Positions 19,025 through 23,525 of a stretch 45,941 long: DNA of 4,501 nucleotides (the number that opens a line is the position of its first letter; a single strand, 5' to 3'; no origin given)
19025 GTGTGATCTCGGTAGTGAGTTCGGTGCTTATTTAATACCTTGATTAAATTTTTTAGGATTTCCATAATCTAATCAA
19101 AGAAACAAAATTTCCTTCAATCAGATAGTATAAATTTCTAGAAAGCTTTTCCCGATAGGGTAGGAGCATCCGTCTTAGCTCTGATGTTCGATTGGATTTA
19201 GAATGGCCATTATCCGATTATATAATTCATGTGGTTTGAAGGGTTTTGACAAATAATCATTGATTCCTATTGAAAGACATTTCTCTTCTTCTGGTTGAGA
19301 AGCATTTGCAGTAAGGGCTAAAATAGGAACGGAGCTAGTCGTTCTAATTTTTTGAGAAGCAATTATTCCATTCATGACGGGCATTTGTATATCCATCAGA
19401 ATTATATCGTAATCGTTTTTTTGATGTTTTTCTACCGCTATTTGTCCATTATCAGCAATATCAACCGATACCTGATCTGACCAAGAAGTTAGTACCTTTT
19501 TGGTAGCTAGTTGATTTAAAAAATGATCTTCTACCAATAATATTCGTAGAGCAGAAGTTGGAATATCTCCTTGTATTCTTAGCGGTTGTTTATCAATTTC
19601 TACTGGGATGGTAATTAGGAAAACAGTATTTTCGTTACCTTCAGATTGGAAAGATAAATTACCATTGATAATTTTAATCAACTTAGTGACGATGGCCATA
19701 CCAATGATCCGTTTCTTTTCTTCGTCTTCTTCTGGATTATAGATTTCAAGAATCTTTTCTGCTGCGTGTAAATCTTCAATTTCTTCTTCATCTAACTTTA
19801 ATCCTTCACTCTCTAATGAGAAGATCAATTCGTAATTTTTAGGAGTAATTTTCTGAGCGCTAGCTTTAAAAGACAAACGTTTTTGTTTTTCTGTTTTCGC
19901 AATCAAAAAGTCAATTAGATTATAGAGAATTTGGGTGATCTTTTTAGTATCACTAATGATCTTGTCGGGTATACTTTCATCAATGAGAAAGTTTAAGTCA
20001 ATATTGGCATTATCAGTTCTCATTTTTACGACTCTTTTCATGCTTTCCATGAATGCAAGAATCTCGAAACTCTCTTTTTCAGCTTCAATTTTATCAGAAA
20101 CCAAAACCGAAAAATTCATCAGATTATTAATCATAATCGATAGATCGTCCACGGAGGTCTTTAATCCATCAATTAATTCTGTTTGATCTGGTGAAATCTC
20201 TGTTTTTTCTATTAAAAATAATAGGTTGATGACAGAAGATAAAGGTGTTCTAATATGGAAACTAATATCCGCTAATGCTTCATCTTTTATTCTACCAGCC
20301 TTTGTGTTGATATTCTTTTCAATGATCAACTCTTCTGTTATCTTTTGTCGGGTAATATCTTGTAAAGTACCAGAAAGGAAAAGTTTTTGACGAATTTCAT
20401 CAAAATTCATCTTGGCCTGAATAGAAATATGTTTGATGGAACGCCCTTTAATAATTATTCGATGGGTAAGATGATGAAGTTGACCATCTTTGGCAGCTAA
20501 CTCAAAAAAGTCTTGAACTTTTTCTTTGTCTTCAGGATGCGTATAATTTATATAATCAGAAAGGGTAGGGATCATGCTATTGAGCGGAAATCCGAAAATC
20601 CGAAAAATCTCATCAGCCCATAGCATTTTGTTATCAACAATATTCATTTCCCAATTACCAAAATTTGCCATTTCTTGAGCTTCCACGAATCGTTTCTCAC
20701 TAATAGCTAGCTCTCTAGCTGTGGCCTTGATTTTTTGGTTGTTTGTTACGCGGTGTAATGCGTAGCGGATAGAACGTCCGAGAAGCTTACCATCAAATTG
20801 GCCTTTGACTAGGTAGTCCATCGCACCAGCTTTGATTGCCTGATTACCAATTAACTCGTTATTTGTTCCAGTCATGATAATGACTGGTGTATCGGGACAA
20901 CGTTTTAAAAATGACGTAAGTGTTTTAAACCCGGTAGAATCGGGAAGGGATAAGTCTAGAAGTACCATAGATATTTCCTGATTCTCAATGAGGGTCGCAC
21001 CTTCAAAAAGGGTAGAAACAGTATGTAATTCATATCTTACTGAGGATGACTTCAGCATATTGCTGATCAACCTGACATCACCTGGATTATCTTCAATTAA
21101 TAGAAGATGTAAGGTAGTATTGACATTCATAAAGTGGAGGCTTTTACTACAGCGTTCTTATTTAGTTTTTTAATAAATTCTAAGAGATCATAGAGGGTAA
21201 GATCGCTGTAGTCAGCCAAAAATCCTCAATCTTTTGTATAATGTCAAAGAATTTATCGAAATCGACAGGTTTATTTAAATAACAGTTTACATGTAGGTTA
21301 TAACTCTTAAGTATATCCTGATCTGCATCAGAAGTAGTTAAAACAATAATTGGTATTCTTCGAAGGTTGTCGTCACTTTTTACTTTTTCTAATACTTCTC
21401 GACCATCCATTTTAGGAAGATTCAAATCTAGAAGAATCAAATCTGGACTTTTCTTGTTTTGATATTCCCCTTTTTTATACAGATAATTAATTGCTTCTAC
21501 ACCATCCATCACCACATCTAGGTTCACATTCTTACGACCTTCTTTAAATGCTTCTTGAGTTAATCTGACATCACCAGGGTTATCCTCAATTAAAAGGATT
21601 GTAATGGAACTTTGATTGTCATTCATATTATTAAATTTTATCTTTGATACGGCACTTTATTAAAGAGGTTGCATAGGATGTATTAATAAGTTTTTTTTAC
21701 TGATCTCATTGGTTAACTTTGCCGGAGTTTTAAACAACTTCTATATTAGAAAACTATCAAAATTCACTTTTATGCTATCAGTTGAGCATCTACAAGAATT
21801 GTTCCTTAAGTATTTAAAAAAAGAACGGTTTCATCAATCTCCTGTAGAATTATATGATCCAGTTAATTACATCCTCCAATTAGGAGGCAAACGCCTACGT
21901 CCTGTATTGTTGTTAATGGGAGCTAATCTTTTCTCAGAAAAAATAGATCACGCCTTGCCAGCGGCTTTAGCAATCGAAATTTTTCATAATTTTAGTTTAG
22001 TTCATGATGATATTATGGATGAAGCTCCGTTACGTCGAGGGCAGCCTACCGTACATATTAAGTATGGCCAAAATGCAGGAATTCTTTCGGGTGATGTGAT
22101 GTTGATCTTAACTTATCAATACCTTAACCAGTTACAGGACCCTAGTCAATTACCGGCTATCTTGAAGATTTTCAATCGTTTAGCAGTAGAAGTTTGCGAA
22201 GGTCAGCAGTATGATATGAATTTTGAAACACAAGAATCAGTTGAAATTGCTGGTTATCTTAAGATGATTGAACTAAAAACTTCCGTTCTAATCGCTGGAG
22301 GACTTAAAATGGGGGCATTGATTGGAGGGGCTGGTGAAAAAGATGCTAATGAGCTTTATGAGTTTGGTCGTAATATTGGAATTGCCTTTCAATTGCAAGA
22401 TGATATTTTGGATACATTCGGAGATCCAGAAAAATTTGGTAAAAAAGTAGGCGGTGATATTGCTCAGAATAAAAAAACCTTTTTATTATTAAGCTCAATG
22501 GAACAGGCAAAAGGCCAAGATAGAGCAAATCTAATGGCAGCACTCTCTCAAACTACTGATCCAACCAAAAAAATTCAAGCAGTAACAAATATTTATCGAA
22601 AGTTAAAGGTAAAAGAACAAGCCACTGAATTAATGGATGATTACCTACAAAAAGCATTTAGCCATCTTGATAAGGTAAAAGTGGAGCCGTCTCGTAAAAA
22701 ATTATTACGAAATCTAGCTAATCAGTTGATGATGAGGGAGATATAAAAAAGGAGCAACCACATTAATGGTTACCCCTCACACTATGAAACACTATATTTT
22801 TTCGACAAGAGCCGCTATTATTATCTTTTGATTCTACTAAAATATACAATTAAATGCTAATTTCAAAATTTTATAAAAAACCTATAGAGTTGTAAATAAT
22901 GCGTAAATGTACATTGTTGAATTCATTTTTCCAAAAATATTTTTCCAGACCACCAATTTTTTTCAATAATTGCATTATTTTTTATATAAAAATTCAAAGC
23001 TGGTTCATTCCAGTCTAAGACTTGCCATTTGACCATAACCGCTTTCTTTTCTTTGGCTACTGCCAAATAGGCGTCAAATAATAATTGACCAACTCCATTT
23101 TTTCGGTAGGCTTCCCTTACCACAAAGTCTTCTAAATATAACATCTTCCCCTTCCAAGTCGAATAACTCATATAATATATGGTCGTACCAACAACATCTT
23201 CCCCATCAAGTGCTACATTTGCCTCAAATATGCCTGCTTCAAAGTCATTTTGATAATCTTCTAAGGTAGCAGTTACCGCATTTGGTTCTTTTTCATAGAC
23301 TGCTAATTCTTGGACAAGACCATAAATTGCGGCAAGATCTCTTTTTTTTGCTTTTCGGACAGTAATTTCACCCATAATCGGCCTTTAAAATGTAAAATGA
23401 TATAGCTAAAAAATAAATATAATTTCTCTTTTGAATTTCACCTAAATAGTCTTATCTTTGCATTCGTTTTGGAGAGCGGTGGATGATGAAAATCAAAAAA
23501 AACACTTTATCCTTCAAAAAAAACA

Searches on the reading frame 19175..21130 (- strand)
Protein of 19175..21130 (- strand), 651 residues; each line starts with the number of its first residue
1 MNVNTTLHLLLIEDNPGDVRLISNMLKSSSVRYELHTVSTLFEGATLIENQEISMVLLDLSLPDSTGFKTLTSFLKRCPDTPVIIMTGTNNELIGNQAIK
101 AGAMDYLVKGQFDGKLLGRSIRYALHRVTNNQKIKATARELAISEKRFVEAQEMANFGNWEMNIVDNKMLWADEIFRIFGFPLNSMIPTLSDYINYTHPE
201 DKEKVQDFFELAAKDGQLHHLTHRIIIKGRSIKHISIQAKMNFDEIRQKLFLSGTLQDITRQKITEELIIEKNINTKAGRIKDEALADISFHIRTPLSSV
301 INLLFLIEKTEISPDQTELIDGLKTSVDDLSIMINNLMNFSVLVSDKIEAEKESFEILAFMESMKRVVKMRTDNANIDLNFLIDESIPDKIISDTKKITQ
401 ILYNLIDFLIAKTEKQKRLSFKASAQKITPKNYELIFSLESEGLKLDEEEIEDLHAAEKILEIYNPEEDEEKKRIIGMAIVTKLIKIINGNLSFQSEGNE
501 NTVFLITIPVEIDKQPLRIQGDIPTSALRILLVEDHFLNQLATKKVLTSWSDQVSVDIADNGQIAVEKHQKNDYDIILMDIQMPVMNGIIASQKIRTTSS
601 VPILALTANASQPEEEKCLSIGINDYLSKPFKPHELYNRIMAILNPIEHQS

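Call 68: search_protein_families(library=pfam, proteins=[window:19175-21130:-], max_evalue=0.00001)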
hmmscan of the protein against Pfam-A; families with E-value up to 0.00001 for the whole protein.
window:19175-21130:- (651 aa): 4 families
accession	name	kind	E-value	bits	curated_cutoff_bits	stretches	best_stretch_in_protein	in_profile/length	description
PF00072.30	Response_reg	-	2.7e-47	160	30.2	2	530-640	1-110/111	Response regulator receiver domain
PF08447.18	PAS_3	-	2e-09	38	25.6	1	169-255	2-88/89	PAS fold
PF00512.31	HisKA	-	7.2e-08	32.8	26.9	1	282-341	2-61/66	His Kinase A (phospho-acceptor) domain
PF02518.31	HATPase_c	-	2.9e-07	31.3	26.4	1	394-511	2-110/111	Histidine kinase-, DNA gyrase B-, and HSP90-like ATPase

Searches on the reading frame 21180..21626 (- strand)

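Call 68: search_protein_families(library=pfam, proteins=[window:21180-21626:-], max_evalue=0.00001)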
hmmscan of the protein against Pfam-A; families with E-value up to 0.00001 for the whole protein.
window:21180-21626:- (148 aa): 1 family
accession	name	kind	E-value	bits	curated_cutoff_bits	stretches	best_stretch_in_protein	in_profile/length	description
PF00072.30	Response_reg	-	7.3e-20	71.6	30.2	1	10-130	1-110/111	Response regulator receiver domain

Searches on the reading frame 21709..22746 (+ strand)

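Call 68: search_protein_families(library=pfam, proteins=[window:21709-22746:+], max_evalue=0.00001)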
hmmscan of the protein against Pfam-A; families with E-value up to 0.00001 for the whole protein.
window:21709-22746:+ (345 aa): 1 family
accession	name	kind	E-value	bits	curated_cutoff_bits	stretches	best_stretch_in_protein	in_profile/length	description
PF00348.22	polyprenyl_synt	-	7.9e-77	258.3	27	1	47-294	3-249/251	Polyprenyl synthetase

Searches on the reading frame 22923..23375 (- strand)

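Call 68: search_protein_families(library=pfam, proteins=[window:22923-23375:-], max_evalue=0.00001)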
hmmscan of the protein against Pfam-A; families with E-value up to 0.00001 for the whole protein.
window:22923-23375:- (150 aa): 2 families
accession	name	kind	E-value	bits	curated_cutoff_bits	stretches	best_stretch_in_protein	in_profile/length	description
PF00583.31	Acetyltransf_1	-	3.5e-14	53.5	20.7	1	36-130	23-111/116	Acetyltransferase (GNAT) family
PF13508.13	Acetyltransf_7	-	3.3e-08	34.2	27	1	54-133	7-80/84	Acetyltransferase (GNAT) domain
